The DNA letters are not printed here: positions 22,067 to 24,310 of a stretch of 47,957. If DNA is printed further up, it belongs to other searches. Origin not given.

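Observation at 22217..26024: AOR-family aldehyde:ferredoxin oxidoreductase is the first gene of a sugar 1-dehydrogenase/lactonase operon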

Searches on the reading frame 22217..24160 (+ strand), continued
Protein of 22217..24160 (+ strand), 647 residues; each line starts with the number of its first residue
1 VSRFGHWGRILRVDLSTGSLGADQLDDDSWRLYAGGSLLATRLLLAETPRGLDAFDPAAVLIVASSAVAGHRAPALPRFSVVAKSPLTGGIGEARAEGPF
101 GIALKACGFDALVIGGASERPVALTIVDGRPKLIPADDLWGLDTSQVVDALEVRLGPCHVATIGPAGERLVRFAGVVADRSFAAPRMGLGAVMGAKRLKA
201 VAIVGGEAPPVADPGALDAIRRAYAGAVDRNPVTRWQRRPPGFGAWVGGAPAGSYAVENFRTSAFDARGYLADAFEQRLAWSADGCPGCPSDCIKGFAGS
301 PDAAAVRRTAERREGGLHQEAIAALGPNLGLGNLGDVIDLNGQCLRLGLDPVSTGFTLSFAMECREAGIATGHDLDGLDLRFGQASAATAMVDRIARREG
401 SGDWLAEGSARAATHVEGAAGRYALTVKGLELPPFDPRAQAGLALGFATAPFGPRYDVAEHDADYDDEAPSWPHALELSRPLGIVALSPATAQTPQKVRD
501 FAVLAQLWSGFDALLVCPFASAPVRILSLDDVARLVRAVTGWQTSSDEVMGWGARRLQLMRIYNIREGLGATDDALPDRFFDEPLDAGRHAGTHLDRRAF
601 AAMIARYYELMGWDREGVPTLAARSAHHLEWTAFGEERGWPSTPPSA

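Call 14: find_related_loci(query=A1, collection=genome_contigs, flank=10000)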
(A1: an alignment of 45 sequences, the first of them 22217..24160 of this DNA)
Query A1 (647 aa) in genome_contigs; peptide patterns used: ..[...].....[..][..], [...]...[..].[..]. (x = any residue, [..] = any of these).
600 stretches matched a pattern (row limit reached: there are more); 111 encode a relative of the query (tblastn E <= 1e-3); the best 80 are kept; 80 distinct loci.
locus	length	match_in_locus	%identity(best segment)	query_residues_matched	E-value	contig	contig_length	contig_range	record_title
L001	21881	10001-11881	67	8-633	0e+0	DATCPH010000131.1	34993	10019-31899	MAG TPA_asm: Candidatus Limnocylindrales bacterium isolate SMAG_U7222 k141_51208, whole genome shotgun sequence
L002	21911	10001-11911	59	1-638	0e+0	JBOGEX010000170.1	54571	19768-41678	MAG: Acidimicrobiia bacterium isolate M3-S_metawrap_bin.203 k127_4133197, whole genome shotgun sequence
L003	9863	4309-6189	53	1-632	0e+0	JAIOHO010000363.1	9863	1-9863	MAG: Anaerolineae bacterium isolate MAG_06 contig_119508, whole genome shotgun sequence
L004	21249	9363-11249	52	1-632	0e+0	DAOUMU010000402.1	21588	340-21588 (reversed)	MAG TPA_asm: Anaerolineae bacterium isolate W92_265 k127_497859, whole genome shotgun sequence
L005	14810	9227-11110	52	1-632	0e+0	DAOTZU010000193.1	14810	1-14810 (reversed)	MAG TPA_asm: Anaerolineae bacterium isolate H6_558 k131_150355, whole genome shotgun sequence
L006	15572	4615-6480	50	5-632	0e+0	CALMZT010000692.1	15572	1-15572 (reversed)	MAG TPA_asm: uncultured Chloroflexi bacterium isolate SRR6670123_bin.33_CONCOCT_v1.1_MAG genome assembly, contig: ERZ534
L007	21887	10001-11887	50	5-638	0e+0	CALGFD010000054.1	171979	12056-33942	MAG TPA_asm: uncultured Planctomycetales bacterium isolate SRR3330210_bin.11_CONCOCT_v1.1_MAG genome assembly, contig: E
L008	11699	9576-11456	50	1-632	0e+0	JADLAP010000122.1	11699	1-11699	MAG: Phycisphaeraceae bacterium isolate SJ132 c_000000858908, whole genome shotgun sequence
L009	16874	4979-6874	50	1-633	0e+0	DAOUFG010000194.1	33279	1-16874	MAG TPA_asm: Thermoflexales bacterium isolate R103_16 k99_72985, whole genome shotgun sequence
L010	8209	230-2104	49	2-632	0e+0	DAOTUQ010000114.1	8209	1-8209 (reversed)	MAG TPA_asm: Anaerolineae bacterium isolate F20_72 k119_6834617, whole genome shotgun sequence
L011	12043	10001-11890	48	1-631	0e+0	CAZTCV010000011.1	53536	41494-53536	MAG TPA_asm: uncultured Pelolinea sp. isolate SRP241326_co4_229 genome assembly, contig: NODE_980_length_53536_cov_102.1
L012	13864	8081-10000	50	1-646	0e+0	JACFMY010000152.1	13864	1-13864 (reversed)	MAG: Caldilineaceae bacterium isolate BROCD010 NODE_2932_length_13864_cov_4.475922, whole genome shotgun sequence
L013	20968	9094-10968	50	1-635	0e+0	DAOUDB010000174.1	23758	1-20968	MAG TPA_asm: Thermoflexales bacterium isolate H89_890 98382, whole genome shotgun sequence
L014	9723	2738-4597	50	4-632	0e+0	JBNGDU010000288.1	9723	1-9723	MAG: Anaerolineae bacterium isolate E05-043 bin23.fa-288, whole genome shotgun sequence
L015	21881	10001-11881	50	2-632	0e+0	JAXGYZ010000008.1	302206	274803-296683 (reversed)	MAG: Anaerolineae bacterium isolate AnMBR.bin525 bin525_8, whole genome shotgun sequence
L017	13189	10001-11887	49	1-635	0e+0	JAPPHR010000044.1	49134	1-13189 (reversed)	MAG: Rhodospirillales bacterium isolate RHO1_bin_88 NODE_1515_length_49134_cov_17.431162, whole genome shotgun sequence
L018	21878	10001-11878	45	4-632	0e+0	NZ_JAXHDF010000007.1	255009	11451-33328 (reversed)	Pseudogracilibacillus sp. SE30717A strain SE 30717-A 7, whole genome shotgun sequence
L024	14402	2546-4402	51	5-639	2e-177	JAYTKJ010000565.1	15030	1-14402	MAG: Acidobacteriota bacterium isolate GFS_3114 GFS_3114_564, whole genome shotgun sequence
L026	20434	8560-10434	46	4-632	2e-177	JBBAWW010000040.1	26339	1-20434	MAG: Roseiflexaceae bacterium isolate EUL_359 ctg40-EUL_359, whole genome shotgun sequence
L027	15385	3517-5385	45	4-631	3e-176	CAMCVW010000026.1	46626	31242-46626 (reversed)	MAG: Thermoflexus hugenholtzii JAD2 isolate MH-08apr19-18 genome assembly, contig: MH-08apr19-C1727, whole genome shotgu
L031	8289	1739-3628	50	1-633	3e-175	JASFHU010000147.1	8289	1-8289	MAG: Anaerolineae bacterium isolate D0608S02metaG_Bin_207 D0608S02metaG_FD_scaffold_2614_c1, whole genome shotgun sequen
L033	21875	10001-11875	49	1-630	1e-174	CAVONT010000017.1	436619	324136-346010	MAG: uncultured Chloroflexia bacterium isolate MFD09848.bin.2.44 genome assembly, contig: contig_3814, whole genome shot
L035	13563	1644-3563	47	1-640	6e-172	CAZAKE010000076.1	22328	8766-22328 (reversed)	MAG TPA_asm: uncultured Spirochaetales bacterium isolate binchicken_co8_353 genome assembly, contig: NODE_3600_length_22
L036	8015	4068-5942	50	1-630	7e-170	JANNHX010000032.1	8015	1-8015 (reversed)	MAG: Chloroflexota bacterium isolate SOY_6_C_metabat_191 SOY_6_C_k141_2617842, whole genome shotgun sequence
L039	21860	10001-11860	45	4-631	1e-168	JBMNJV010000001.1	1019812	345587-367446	MAG: Saccharofermentanales bacterium isolate SBF912LR0HQ0039 contig_43135, whole genome shotgun sequence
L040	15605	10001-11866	47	4-630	8e-168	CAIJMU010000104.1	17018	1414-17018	MAG: uncultured Spirochaetes bacterium isolate Ja_bin-4832 genome assembly, contig: bin-4832:104/193, whole genome shotg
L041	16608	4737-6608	43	4-632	1e-166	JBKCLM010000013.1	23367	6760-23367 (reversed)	MAG: Chloroflexota bacterium isolate samp_450_semibin_629 samp_450_56787, whole genome shotgun sequence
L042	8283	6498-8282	45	4-602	2e-166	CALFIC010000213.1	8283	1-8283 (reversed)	MAG TPA_asm: uncultured Chloroflexi bacterium isolate SRR6231140_bin.70_CONCOCT_v1.1_MAG genome assembly, contig: ERZ650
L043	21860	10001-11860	42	2-631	3e-165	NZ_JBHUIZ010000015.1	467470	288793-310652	Virgibacillus halophilus strain KCTC 13935 platanus_K_17_124_15, whole genome shotgun sequence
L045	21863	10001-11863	43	5-631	3e-164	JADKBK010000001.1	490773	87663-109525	MAG: Bacteroidales bacterium isolate Mari_18-Q3-R65-66_MAXAC.219 tig00002204-10-4900630, whole genome shotgun sequence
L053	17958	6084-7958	42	3-631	2e-157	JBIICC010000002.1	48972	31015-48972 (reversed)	MAG: Candidatus Planktophila sp. isolate ME2000-07-17pf_3300043436_group1_bin29 Rohwer_bin257_scaffold_295_c1, whole gen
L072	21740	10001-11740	43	10-645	5e-129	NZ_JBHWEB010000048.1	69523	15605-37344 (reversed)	Amycolatopsis sp. NPDC059657 NPDC059657_T36_D11.ctg-0048, whole genome shotgun sequence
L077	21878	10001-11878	52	1-632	0e+0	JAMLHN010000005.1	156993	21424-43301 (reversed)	MAG: Thermomicrobiales bacterium isolate ACE_NR_CHLO10 ACE_NR_CHLO10_5, whole genome shotgun sequence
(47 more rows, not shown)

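Call 21: search_protein_families(library=pfam, alignment_id=A2, max_evalue=0.00001)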
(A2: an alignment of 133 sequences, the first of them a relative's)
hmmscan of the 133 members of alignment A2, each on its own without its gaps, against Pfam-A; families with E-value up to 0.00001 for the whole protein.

A. member 1, L001:8986-9864:- (292 aa): 1 family
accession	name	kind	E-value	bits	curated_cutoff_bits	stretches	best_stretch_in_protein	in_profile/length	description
PF01557.24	FAA_hydrolase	-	1.8e-74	250.5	23.9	1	81-285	1-212/214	Fumarylacetoacetate (FAA) hydrolase C-terminal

B. families by the number of members that match (of 133 scanned): 123 families (the first 25 are shown)
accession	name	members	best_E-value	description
PF13378.12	MR_MLE_C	9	1.7e-66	Enolase C-terminal domain-like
PF02746.21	MR_MLE_N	8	6.8e-18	Mandelate racemase / muconate lactonizing enzyme, N-terminal domain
PF07364.17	DUF1485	6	4.8e-88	Metallopeptidase family M81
PF07171.17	MlrC_C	6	3e-44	MlrC C-terminus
PF01370.27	Epimerase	5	6.7e-41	NAD dependent epimerase/dehydratase family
PF13561.12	adh_short_C2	4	2.5e-63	Enoyl-(Acyl carrier protein) reductase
PF00106.31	adh_short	4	4.1e-59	short chain dehydrogenase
PF04909.20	Amidohydro_2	4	4.4e-57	Amidohydrolase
PF02222.28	ATP-grasp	4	6.5e-53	ATP-grasp domain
PF00005.33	ABC_tran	4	1.5e-50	ABC transporter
PF00248.27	Aldo_ket_red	4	1.1e-45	Aldo/keto reductase family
PF17769.7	PurK_C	4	1.1e-14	Phosphoribosylaminoimidazole carboxylase C-terminal domain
PF13304.12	AAA_21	4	2.3e-10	AAA domain, putative AbiEii toxin, Type IV TA system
PF07882.17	Fucose_iso_N2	3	3.6e-94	L-fucose isomerase, second N-terminal domain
PF07881.17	Fucose_iso_N1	3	3.1e-80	L-fucose isomerase, first N-terminal domain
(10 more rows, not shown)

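Call 23: search_protein_families(library=pfam, proteins=[L024:4410-5183:+, L053:11434-12483:-, L077:5976-6971:-, L039:1736-3256:+, L035:159-1595:+, L004:13213-14715:+, L009:6956-8035:+, L042:5337-6458:+, L018:2665-4470:+, L017:5885-6739:+], max_evalue=0.000001)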
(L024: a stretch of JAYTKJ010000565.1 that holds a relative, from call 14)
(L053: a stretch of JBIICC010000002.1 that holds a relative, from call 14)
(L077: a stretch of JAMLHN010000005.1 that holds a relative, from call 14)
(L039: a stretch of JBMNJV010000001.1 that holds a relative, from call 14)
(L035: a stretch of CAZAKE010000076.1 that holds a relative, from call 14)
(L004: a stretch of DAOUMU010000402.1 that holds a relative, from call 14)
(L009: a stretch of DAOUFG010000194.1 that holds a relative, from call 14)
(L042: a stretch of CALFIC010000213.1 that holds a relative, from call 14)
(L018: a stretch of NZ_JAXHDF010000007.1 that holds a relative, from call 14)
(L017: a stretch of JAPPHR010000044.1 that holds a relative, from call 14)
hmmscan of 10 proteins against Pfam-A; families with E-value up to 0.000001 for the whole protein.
L024:4410-5183:+ (257 aa): 3 families
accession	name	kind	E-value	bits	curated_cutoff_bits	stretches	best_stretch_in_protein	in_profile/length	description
PF13561.12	adh_short_C2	-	2.5e-63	214.2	27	1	15-252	3-234/236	Enoyl-(Acyl carrier protein) reductase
PF00106.31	adh_short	-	1.8e-50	171.6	26.6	1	8-194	2-188/195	short chain dehydrogenase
PF08659.16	KR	-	1.3e-13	51.7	22.6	1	10-158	4-152/180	KR domain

L053:11434-12483:- (349 aa): 4 families
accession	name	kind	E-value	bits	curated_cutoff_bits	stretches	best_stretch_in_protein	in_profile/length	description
PF13377.12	Peripla_BP_3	-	3.9e-35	121.8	26.5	1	184-344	1-167/167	Periplasmic binding protein-like domain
PF00532.27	Peripla_BP_1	-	1.7e-26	93.8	22.2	1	76-323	2-263/281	Periplasmic binding proteins and sugar binding domain of LacI family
PF13407.12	Peripla_BP_4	-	2.4e-20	73.6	35.1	1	79-318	2-251/258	Periplasmic binding protein domain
PF00356.27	LacI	-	5e-17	61.9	27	1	19-64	1-46/46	Bacterial regulatory proteins, lacI family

L077:5976-6971:- (331 aa): 1 family
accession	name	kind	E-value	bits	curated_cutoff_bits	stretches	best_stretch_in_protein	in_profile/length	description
PF02653.21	BPD_transp_2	-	1.1e-34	120.2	26.8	1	55-313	8-268/269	Branched-chain amino acid transport system / permease component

L039:1736-3256:+ (506 aa): 2 families
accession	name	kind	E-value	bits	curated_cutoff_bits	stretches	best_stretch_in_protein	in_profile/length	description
PF00005.33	ABC_tran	-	1.1e-54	185.2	25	2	23-177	1-137/137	ABC transporter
PF13304.12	AAA_21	-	5.1e-09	37.1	27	0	402-457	237-295/304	AAA domain, putative AbiEii toxin, Type IV TA system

L035:159-1595:+ (478 aa): 2 families
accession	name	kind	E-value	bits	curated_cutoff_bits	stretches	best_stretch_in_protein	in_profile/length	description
PF07364.17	DUF1485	-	2.5e-83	280.1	22.8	1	2-281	1-286/290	Metallopeptidase family M81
PF07171.17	MlrC_C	-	7.7e-43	147.2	27.2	1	294-461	1-178/178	MlrC C-terminus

L004:13213-14715:+ (500 aa): 2 families
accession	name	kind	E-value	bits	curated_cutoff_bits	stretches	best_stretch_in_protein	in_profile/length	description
PF02782.22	FGGY_C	-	6.4e-49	166.9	27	1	266-456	2-197/198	FGGY family of carbohydrate kinases, C-terminal domain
PF00370.27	FGGY_N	-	7.2e-27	95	28.8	1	11-251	3-243/245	FGGY family of carbohydrate kinases, N-terminal domain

L009:6956-8035:+ (359 aa): 1 family
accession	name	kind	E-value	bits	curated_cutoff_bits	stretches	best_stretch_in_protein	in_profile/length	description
PF01208.23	URO-D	-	3.1e-18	66.3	23.9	1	151-354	139-343/346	Uroporphyrinogen decarboxylase (URO-D)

L042:5337-6458:+ (373 aa): 3 families
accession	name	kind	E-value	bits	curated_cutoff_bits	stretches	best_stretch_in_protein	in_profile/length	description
PF02222.28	ATP-grasp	-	1.6e-52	178.2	27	1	90-271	1-179/179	ATP-grasp domain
PF22660.2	RS_preATP-grasp-like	-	7.5e-23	81.2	27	1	1-83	15-98/98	Ribonucleotide synthetase preATP-grasp domain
PF17769.7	PurK_C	-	1.2e-14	54.1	22.6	1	292-341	1-55/56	Phosphoribosylaminoimidazole carboxylase C-terminal domain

L018:2665-4470:+ (601 aa): 3 families
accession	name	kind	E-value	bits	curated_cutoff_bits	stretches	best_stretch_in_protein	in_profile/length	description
PF07882.17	Fucose_iso_N2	-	3e-90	301.1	22.3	1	185-364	1-180/180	L-fucose isomerase, second N-terminal domain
PF07881.17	Fucose_iso_N1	-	9e-80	266.9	28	1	17-183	2-168/169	L-fucose isomerase, first N-terminal domain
PF02952.23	Fucose_iso_C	-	9.9e-46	155.4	29.3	1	402-564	3-143/143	L-fucose isomerase, C-terminal domain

L017:5885-6739:+ (284 aa): 1 family
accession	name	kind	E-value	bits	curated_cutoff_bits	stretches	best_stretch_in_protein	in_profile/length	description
PF00528.27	BPD_transp_1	-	3.4e-22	79.5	26.4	1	110-281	1-180/184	Binding-protein-dependent transport system inner membrane component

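Call 24: search_protein_families(library=pfam, proteins=[L017:7786-9111:+, L026:5490-7148:-, L033:5828-6622:+, L043:6818-7753:+, L031:7091-8128:+, L006:11657-13132:+, L011:9527-9946:+, L012:6875-7792:+, L015:11889-13154:+, L035:8968-10434:+], max_evalue=0.000001)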
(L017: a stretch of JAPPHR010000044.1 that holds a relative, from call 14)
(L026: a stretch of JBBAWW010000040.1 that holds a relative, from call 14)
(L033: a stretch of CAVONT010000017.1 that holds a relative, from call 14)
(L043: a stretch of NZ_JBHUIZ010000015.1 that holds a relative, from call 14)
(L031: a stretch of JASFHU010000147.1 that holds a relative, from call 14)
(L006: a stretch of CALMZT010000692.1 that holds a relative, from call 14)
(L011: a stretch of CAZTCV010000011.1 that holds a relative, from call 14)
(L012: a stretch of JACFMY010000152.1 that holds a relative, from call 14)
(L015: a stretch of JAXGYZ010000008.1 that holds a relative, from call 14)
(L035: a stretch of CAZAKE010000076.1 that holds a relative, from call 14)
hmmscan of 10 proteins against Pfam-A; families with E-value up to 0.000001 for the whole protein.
L017:7786-9111:+ (441 aa): 1 family
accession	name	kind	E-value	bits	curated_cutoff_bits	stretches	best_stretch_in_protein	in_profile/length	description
PF09084.16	NMT1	-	2.3e-07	31.4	20.5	0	154-289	89-215/216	NMT1/THI5 like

L026:5490-7148:- (552 aa): 2 families
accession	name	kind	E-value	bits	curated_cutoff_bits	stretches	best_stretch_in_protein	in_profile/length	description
PF16317.11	Glyco_hydro_99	-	3.5e-13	49.8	33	1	36-273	65-312/341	Glycosyl hydrolase family 99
PF14307.12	Glyco_tran_WbsX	-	1e-09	38.8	25.1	0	187-277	250-348/350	Glycosyltransferase WbsX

L033:5828-6622:+ (264 aa): 2 families
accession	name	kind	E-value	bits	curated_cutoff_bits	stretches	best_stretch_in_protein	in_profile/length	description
PF02780.25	Transketolase_C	-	3.2e-38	130.9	25.9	1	132-254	1-124/124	Transketolase, C-terminal domain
PF02779.29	Transket_pyr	-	3e-22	79.5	27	1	1-115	60-172/174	Transketolase, pyrimidine binding domain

L043:6818-7753:+ (311 aa): 1 family
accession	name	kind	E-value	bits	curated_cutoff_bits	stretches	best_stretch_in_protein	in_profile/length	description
PF00528.27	BPD_transp_1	-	3.3e-17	63.3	26.4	1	104-303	2-175/184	Binding-protein-dependent transport system inner membrane component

L031:7091-8128:+ (345 aa): 4 families
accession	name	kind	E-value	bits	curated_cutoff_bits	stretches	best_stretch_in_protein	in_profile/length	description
PF08240.17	ADH_N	-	1.1e-29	103.2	23.5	1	23-137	1-104/104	Alcohol dehydrogenase GroES-like domain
PF00107.32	ADH_zinc_N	-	1.2e-24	87.1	31.8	1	175-303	1-128/129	Zinc-binding dehydrogenase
PF16912.11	Glu_dehyd_C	-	1e-07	32.1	34.9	1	165-328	31-200/211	Glucose dehydrogenase C-terminus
PF13602.12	ADH_zinc_N_2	-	1.6e-07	32.8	27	1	210-330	3-124/134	Zinc-binding dehydrogenase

L006:11657-13132:+ (491 aa): 2 families
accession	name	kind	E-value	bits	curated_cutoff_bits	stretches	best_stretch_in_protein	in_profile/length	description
PF13517.12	FG-GAP_3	-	2.6e-38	130.9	26.9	3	88-150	1-60/61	FG-GAP-like repeat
PF01839.29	FG-GAP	-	1.6e-08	34.7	22.1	0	252-269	9-26/37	FG-GAP repeat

L011:9527-9946:+ (139 aa): 1 family
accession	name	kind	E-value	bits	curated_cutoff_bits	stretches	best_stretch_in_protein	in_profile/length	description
PF01894.22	UPF0047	-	2e-35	121.9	27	1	20-136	1-117/117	Uncharacterised protein family UPF0047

L012:6875-7792:+ (305 aa): 1 family
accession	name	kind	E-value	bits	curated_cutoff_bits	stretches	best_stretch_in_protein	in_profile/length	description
PF04199.19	Cyclase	-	1.6e-27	96.9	23.1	1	42-241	1-142/142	Putative cyclase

L015:11889-13154:+ (421 aa): 0 families

L035:8968-10434:+ (488 aa): 3 families
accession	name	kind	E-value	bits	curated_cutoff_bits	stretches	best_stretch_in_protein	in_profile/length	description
PF00884.28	Sulfatase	-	1.2e-58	199.2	25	1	4-354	1-301/301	Sulfatase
PF16347.10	SGSH_C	-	5.6e-21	75.7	29.3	1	309-438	8-138/154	N-sulphoglucosamine sulphohydrolase, C-terminal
PF01663.27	Phosphodiest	-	6.8e-11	42.8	23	0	7-73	2-65/342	Type I phosphodiesterase / nucleotide pyrophosphatase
